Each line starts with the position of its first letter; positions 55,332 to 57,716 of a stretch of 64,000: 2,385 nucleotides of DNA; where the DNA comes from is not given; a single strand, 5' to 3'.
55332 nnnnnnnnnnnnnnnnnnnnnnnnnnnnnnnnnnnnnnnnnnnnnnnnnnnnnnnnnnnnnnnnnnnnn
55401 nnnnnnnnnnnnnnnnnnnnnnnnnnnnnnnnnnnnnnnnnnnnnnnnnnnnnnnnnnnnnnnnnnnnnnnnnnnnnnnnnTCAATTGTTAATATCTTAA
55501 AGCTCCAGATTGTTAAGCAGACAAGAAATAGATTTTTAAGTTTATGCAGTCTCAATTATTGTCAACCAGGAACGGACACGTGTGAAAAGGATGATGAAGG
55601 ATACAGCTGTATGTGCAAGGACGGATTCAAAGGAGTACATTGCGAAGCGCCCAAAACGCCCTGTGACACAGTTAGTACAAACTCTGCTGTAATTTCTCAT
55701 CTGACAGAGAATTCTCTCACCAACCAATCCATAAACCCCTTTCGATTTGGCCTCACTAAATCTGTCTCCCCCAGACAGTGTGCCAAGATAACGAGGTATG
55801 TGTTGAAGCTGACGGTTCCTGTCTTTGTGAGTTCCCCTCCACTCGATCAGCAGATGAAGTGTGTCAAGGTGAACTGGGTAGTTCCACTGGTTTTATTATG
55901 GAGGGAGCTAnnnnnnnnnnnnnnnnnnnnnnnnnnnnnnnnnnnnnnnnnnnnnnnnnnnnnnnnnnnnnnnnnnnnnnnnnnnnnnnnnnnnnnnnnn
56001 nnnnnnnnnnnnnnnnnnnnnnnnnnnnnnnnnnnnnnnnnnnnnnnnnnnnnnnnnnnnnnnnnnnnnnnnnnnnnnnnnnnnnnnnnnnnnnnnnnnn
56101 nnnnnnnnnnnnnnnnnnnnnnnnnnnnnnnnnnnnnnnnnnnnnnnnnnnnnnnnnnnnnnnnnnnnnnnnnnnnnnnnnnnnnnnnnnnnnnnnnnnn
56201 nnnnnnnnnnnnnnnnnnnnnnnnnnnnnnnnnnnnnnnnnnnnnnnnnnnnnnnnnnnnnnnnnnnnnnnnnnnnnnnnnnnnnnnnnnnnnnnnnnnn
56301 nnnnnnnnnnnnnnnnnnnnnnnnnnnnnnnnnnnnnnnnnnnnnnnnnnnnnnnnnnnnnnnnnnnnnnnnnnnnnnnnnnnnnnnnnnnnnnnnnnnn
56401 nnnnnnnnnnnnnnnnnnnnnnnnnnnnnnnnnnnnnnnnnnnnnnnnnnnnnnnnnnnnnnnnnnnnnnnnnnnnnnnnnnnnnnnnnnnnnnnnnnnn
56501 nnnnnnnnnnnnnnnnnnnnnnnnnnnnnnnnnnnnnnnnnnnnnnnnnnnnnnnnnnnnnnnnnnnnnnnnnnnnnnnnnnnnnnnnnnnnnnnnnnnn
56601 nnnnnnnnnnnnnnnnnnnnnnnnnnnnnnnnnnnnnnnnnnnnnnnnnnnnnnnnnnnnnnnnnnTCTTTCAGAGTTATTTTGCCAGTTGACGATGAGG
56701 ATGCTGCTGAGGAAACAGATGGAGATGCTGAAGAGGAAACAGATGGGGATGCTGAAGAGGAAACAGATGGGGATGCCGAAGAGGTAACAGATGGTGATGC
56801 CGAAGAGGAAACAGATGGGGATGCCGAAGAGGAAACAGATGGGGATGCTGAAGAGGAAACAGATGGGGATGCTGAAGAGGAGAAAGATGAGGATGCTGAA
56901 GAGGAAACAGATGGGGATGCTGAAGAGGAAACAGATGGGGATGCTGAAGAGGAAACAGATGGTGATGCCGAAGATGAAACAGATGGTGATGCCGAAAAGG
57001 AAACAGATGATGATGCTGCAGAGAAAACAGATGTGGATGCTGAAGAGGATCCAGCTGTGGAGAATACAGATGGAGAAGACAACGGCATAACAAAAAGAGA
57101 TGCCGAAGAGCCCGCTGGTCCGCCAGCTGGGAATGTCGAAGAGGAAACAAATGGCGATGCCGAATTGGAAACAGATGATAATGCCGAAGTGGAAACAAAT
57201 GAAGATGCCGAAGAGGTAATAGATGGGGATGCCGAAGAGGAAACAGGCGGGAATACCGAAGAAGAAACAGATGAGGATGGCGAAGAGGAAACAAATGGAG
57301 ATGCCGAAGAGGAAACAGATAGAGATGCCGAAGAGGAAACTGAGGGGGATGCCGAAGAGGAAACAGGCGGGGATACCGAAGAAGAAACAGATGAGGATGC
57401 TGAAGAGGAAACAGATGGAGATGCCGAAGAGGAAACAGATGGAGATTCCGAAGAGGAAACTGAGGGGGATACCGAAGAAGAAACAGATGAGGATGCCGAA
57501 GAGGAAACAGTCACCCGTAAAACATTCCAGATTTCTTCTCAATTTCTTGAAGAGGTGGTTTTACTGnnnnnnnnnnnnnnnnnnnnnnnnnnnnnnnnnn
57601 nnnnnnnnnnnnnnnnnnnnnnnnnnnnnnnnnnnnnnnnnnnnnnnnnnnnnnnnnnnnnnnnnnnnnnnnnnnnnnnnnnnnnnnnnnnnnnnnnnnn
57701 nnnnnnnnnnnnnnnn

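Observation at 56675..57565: Acidic tandem-repeat exon (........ x about 35) inside the LamG region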

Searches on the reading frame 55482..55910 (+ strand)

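Call 9: search_protein_families(library=pfam, max_evalue=1, proteins=[window:55482-55910:+])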
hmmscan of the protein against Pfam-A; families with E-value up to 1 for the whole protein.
seq(143 aa): 4 families
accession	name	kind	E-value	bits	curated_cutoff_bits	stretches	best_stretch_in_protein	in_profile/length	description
PF00008.33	EGF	-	0.0088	16.7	21.5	1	22-52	1-31/32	EGF-like domain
PF23106.1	EGF_Teneurin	-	0.021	15.3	24.3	1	33-56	10-29/30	Teneurin-like EGF domain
PF12947.13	EGF_3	-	0.027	15.2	28.5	1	33-51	13-31/36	EGF domain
PF07645.21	EGF_CA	-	0.3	11.8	27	1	25-61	10-43/43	Calcium-binding EGF domain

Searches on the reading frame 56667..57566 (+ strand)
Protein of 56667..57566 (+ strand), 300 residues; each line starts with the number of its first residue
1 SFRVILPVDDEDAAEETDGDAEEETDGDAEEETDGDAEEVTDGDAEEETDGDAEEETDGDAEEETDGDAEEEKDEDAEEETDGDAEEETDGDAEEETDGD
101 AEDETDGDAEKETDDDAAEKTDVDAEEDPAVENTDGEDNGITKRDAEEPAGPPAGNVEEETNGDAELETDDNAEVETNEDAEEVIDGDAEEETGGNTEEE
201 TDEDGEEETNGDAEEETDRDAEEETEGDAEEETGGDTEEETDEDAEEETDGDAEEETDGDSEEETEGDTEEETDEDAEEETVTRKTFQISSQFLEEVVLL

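Call 9: search_protein_families(library=pfam, max_evalue=1, proteins=[window:56667-57566:+])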
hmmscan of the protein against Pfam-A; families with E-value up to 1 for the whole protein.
seq(300 aa): 1 family
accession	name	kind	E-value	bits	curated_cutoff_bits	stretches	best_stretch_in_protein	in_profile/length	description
PF08017.16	Fibrinogen_BP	-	7e-14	51.4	50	1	11-280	68-329/425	Fibrinogen binding protein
